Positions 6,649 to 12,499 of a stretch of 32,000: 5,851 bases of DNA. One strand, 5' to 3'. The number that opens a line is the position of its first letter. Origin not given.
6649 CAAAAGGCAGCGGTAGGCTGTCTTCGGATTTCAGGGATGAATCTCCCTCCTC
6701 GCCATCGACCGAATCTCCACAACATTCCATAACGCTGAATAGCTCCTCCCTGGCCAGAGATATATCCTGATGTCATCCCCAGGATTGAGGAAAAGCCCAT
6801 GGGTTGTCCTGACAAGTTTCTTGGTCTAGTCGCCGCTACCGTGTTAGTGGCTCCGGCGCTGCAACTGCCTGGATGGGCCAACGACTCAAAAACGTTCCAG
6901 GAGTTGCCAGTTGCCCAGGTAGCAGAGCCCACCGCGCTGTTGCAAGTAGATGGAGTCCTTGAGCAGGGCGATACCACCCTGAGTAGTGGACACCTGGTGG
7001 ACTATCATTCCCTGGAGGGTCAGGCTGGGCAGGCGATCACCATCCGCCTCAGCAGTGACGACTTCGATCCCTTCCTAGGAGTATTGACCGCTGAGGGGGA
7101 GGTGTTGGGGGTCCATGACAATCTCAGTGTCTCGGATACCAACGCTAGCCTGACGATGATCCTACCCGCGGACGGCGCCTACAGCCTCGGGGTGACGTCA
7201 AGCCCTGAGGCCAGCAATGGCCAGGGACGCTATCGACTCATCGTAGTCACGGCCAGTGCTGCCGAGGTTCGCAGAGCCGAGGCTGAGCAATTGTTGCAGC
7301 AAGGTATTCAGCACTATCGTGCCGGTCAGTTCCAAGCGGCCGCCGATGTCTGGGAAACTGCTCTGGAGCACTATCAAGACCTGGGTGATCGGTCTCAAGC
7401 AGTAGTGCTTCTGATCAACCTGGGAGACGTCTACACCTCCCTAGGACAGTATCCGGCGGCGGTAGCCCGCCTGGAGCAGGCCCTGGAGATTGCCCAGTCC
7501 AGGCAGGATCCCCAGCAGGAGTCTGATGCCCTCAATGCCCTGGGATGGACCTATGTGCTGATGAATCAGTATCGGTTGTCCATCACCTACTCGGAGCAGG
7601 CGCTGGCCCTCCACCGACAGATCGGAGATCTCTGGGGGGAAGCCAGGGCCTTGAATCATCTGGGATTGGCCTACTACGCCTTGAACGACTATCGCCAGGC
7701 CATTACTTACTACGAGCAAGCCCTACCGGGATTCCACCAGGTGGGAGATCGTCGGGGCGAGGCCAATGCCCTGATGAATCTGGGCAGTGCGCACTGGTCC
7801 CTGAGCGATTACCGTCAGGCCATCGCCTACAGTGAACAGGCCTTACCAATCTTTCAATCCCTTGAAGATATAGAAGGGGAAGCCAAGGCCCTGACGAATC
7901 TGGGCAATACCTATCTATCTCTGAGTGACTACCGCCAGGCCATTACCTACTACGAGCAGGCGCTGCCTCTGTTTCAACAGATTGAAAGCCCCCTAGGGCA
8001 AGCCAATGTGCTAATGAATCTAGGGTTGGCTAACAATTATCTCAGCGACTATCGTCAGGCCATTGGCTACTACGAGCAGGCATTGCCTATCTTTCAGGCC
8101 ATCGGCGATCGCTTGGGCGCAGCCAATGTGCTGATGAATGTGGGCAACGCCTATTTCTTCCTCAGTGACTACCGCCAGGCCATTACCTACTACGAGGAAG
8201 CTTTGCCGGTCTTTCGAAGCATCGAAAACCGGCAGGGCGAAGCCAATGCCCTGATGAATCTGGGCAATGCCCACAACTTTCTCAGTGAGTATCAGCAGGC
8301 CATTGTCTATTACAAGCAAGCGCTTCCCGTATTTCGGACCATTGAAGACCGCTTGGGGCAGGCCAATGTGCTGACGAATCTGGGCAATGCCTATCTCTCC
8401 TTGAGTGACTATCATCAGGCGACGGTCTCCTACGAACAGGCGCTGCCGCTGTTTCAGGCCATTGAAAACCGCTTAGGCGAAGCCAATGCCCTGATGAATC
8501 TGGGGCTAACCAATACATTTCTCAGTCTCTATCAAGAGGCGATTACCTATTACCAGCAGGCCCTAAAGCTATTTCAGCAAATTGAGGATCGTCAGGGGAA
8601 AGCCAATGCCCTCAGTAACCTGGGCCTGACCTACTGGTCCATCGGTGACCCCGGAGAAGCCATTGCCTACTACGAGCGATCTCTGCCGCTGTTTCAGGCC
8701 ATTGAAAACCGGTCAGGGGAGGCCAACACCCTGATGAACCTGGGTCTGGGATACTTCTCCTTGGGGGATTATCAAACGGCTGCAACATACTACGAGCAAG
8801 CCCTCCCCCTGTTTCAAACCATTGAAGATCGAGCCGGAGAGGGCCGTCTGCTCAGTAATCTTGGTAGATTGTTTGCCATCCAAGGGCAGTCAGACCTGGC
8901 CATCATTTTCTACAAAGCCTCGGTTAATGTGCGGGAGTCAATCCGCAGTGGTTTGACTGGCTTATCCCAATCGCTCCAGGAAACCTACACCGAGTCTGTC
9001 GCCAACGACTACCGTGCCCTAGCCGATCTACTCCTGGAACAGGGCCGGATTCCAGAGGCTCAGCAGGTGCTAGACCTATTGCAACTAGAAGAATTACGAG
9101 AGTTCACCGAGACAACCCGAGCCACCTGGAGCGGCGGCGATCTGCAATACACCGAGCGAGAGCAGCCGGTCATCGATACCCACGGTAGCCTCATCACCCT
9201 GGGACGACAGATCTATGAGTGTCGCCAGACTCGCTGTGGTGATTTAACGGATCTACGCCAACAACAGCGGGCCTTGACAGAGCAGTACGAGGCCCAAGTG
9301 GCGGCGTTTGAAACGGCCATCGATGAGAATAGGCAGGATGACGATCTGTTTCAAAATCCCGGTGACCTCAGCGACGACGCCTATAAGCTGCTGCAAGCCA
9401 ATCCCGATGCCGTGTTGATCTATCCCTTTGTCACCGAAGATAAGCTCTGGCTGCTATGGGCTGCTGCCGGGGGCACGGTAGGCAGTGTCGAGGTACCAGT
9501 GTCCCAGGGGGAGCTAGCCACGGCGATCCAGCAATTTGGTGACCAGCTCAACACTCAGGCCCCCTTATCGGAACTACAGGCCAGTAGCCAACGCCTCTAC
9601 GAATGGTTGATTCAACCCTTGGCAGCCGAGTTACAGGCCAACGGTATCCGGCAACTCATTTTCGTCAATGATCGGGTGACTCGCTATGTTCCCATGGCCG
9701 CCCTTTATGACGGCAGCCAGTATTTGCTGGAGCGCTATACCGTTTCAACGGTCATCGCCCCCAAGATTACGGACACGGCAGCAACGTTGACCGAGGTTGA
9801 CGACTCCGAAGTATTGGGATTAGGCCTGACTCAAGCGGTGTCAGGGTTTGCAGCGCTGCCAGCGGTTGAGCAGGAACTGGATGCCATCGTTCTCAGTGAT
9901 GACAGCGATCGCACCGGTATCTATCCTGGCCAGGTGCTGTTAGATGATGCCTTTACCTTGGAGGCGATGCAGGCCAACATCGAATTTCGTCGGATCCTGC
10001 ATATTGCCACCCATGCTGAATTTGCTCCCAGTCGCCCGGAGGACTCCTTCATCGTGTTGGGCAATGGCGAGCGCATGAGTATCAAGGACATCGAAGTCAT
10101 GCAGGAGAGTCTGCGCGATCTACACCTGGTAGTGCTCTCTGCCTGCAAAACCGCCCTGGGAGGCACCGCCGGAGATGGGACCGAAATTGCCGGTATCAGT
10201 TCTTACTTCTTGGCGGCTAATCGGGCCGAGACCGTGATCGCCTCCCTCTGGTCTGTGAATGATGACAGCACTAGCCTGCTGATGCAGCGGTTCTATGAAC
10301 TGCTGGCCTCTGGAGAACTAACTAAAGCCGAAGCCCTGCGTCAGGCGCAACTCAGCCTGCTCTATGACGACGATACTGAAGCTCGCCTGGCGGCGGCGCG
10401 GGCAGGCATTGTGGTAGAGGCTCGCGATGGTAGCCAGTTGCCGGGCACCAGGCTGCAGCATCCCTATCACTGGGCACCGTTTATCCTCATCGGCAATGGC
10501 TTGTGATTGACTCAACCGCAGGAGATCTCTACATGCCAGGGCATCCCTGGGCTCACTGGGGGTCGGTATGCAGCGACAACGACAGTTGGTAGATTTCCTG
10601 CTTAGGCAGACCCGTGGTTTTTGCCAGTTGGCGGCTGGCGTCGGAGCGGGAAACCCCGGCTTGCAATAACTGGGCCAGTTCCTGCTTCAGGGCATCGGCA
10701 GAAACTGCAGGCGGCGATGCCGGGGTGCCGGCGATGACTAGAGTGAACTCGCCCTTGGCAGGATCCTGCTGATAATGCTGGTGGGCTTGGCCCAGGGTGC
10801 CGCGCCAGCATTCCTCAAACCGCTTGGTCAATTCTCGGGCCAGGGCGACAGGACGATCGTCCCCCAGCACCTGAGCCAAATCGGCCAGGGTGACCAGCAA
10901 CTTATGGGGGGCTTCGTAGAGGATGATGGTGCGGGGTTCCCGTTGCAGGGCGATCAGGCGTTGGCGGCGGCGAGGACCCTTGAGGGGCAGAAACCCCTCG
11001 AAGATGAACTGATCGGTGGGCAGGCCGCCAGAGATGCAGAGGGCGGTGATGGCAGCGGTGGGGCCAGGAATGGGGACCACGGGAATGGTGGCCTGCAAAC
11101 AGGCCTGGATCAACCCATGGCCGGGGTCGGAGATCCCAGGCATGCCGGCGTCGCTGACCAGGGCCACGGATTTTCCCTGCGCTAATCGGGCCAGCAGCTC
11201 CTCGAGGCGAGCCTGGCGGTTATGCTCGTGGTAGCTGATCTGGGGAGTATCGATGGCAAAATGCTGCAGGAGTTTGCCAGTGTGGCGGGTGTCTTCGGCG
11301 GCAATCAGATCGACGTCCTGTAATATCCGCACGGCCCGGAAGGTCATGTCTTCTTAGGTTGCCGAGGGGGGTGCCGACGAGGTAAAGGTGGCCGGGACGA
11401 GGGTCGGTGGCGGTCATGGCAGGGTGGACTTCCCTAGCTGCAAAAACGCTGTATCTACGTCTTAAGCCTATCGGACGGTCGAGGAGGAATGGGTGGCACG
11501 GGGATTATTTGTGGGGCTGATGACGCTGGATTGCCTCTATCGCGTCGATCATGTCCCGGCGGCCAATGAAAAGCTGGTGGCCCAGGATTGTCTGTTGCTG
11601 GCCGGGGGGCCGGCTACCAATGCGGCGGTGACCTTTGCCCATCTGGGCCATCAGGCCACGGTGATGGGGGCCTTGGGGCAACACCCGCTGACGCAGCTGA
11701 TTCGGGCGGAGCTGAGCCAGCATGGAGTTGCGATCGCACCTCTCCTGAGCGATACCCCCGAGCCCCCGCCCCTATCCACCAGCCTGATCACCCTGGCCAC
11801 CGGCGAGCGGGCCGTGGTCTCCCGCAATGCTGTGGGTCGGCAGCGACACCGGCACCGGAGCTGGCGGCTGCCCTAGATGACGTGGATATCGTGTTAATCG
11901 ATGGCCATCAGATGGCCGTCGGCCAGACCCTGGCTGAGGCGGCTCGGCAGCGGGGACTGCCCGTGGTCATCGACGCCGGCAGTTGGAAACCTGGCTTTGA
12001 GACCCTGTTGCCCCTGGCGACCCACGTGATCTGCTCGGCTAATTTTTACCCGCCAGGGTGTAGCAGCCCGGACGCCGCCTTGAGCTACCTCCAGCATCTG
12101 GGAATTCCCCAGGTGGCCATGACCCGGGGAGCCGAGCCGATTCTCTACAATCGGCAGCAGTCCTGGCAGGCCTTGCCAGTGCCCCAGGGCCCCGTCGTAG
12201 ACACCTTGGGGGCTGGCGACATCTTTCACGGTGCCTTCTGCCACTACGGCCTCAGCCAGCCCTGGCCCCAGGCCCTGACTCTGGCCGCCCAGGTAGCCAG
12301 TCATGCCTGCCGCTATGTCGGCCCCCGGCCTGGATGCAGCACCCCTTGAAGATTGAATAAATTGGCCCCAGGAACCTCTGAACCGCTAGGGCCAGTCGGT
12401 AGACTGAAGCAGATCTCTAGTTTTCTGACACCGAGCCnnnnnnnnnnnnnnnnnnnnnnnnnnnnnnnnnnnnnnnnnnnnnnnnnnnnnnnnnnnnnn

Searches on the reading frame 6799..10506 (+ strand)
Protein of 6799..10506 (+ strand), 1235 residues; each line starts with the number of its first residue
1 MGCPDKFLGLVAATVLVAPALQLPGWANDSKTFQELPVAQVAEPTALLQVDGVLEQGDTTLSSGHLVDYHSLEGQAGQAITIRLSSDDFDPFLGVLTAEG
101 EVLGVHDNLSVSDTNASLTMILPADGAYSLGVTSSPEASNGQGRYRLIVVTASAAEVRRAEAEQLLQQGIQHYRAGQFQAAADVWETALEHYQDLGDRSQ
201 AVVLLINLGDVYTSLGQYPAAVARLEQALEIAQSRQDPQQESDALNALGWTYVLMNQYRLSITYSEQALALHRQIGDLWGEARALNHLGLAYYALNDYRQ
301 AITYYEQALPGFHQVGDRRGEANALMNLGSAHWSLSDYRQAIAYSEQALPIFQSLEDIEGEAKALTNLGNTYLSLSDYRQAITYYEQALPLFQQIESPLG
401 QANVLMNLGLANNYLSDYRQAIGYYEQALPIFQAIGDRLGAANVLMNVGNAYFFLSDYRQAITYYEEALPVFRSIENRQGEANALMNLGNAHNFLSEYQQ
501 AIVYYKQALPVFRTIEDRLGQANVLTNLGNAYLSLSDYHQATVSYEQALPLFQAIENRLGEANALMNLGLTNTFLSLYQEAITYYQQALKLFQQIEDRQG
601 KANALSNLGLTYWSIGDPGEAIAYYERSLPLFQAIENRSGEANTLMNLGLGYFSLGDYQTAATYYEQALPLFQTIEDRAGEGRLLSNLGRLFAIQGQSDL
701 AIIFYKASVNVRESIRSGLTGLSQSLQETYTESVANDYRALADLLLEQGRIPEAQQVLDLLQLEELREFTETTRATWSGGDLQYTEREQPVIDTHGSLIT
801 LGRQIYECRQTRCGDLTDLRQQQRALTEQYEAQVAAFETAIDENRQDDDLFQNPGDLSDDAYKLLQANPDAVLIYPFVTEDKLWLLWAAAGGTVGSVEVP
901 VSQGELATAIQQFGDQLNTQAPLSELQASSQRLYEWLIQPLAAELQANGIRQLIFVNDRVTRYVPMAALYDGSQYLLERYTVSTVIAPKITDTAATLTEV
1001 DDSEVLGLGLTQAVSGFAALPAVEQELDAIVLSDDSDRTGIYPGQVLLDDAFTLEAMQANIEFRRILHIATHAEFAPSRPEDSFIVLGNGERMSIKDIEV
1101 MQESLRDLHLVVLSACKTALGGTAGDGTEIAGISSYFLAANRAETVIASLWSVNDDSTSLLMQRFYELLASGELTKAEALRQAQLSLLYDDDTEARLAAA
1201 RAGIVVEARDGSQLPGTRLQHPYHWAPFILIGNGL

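Call 9: search_protein_families(library=pfam, proteins=[window:6799-10506:+], max_evalue=0.01)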
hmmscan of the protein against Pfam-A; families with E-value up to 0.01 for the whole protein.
window:6799-10506:+ (1235 aa): 26 families (the best 25 are shown)
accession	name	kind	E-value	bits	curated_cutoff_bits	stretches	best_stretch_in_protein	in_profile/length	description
PF13424.12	TPR_12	-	1.9e-100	329.6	30.1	7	562-633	3-76/77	Tetratricopeptide repeat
PF00515.34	TPR_1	-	2.6e-77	252.2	27.8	9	362-391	1-30/34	Tetratricopeptide repeat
PF12770.12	CHAT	-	1.2e-58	199.3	24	1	927-1233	1-289/289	CHAT domain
PF13181.12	TPR_8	-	2.2e-54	177.4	25.7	5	362-389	1-28/34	Tetratricopeptide repeat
PF07719.23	TPR_2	-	2.3e-53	174.3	27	5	282-309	1-28/34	Tetratricopeptide repeat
PF13374.12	TPR_10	-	2.6e-47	158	27.5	5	282-309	2-29/42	Tetratricopeptide repeat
PF13176.12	TPR_7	-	4e-47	154.7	27.9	4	205-238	2-35/36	Tetratricopeptide repeat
PF13432.12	TPR_16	-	1.2e-30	106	32.7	7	288-351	3-60/65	Tetratricopeptide repeat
PF14938.12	SNAP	-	5.7e-26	92.1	25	5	297-427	50-180/282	Soluble NSF attachment protein, SNAP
PF13428.12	TPR_14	-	1.5e-17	62.7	23.5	0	283-309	2-28/44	Tetratricopeptide repeat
PF13414.12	TPR_11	-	1.9e-13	50.3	26.8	1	209-231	1-23/42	TPR repeat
PF13174.12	TPR_6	-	4.4e-13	49.4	26.3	0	287-308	5-26/33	Tetratricopeptide repeat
PF17874.7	TPR_MalT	-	7.1e-11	42.4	45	2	145-244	63-163/336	MalT-like TPR region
PF10602.15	RPN7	-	1.5e-10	41.5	29.6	0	187-313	21-144/174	26S proteasome subunit RPN7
PF04212.24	MIT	-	1.5e-09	38.2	30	0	578-598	20-40/66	MIT (microtubule interacting and transport) domain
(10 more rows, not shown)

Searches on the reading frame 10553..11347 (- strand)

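Call 9: search_protein_families(library=pfam, proteins=[window:10553-11347:-], max_evalue=0.01)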
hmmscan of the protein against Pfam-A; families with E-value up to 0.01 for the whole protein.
window:10553-11347:- (264 aa): 2 families
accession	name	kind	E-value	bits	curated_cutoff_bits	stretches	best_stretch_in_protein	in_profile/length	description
PF00590.25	TP_methylase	-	3.3e-30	106.1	27.8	1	1-188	15-211/212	Tetrapyrrole (Corrin/Porphyrin) Methylases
PF23016.2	RsmI_C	-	4.9e-06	26.7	27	1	222-259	8-45/46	RsmI C-terminal HTH domain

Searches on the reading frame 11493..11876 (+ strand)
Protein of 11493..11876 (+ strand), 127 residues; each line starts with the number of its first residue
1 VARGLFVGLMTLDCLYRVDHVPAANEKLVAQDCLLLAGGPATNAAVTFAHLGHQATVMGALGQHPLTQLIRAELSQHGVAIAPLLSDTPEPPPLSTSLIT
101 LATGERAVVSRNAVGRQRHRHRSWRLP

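Call 44: search_protein_families(library=pfam, proteins=[window:11493-11876:+], max_evalue=0.01)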
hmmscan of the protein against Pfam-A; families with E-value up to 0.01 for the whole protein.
window:11493-11876:+ (127 aa): 1 family
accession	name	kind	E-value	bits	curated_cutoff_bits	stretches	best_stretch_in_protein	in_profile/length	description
PF00294.29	PfkB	-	9.7e-11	42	25.8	1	6-109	6-106/302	pfkB family carbohydrate kinase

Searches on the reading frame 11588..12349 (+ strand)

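Call 9: search_protein_families(library=pfam, proteins=[window:11588-12349:+], max_evalue=0.01)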
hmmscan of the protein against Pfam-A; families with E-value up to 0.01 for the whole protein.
window:11588-12349:+ (253 aa): 1 family
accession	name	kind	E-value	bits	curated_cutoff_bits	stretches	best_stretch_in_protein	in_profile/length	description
PF00294.29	PfkB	-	7.2e-16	58.8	25.8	1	91-248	122-297/302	pfkB family carbohydrate kinase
